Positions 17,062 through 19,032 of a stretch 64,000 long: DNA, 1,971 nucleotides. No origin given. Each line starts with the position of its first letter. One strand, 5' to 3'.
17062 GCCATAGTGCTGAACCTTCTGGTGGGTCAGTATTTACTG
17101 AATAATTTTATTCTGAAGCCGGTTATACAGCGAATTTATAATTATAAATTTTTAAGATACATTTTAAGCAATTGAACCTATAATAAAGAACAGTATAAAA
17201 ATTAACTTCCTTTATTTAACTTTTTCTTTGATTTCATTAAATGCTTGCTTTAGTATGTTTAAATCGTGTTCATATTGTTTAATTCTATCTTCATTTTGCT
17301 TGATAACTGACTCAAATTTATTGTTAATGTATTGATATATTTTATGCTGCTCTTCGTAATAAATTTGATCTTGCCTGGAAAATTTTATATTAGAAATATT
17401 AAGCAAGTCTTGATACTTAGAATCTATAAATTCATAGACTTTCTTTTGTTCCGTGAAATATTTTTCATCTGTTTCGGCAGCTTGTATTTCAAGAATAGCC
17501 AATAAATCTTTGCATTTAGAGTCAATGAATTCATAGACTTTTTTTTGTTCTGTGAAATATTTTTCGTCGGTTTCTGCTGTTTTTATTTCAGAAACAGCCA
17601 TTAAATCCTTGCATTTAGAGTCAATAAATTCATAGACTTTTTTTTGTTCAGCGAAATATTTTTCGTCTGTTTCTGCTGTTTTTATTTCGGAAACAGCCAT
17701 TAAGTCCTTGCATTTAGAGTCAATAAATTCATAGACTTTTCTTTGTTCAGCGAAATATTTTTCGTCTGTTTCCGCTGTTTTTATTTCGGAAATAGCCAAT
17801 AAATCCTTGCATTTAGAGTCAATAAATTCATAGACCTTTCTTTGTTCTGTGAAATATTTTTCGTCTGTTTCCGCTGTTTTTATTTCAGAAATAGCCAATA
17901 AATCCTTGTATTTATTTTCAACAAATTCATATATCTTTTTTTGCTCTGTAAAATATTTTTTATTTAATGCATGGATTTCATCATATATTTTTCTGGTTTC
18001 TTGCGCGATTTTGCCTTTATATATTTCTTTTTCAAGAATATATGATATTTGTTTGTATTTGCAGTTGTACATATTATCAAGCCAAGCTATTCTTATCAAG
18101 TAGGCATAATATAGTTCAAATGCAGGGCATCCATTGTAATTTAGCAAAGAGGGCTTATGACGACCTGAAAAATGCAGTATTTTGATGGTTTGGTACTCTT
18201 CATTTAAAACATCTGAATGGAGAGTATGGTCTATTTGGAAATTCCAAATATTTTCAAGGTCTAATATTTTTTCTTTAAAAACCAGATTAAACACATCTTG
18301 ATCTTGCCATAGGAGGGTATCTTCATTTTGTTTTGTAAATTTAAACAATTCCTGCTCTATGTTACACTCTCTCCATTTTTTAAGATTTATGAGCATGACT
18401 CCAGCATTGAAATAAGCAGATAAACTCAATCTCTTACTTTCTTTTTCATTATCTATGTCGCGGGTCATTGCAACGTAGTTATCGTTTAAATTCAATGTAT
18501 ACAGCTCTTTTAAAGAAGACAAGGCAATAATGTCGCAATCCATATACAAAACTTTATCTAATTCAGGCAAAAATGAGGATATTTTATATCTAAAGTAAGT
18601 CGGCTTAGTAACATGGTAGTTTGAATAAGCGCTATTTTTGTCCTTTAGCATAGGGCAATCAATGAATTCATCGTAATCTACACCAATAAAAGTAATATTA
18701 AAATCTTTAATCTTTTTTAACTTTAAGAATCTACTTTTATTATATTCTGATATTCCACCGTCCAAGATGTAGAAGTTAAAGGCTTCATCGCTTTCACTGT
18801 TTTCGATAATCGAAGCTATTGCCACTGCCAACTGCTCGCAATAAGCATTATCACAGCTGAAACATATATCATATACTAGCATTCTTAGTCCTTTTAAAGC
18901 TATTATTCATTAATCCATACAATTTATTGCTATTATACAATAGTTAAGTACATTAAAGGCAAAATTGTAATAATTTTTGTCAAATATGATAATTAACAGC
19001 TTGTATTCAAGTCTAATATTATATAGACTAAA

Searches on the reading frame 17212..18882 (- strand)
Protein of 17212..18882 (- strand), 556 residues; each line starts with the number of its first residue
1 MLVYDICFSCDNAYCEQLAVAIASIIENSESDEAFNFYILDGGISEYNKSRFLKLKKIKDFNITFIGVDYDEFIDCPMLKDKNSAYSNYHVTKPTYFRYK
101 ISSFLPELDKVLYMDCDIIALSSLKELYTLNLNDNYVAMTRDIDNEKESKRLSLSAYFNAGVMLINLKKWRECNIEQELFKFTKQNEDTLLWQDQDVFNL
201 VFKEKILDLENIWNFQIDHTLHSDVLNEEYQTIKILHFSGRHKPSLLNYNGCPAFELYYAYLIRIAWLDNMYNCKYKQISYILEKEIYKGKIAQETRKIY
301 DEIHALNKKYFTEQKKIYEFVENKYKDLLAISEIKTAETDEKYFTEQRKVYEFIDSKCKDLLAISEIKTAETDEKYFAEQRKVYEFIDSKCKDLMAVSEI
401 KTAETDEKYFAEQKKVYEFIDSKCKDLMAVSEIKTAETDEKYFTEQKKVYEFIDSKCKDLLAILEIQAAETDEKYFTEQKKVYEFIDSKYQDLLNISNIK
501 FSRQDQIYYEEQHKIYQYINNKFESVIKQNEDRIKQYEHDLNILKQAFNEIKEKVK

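Call 77: search_protein_families(library=pfam, proteins=[window:17212-18882:-], max_evalue=0.01)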
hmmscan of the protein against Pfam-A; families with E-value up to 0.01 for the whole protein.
window:17212-18882:- (556 aa): 3 families
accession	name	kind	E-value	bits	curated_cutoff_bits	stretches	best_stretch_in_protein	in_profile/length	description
PF01501.26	Glyco_transf_8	-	2.9e-46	158.5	24.3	1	6-244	2-248/253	Glycosyl transferase family 8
PF18375.7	CDH1_2_SANT_HL1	-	4e-06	27.9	34.4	0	369-411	31-73/91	CDH1/2 SANT-Helical linker 1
PF01246.26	Ribosomal_L24e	-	0.0028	18.3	27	0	409-428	21-40/66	Ribosomal protein L24e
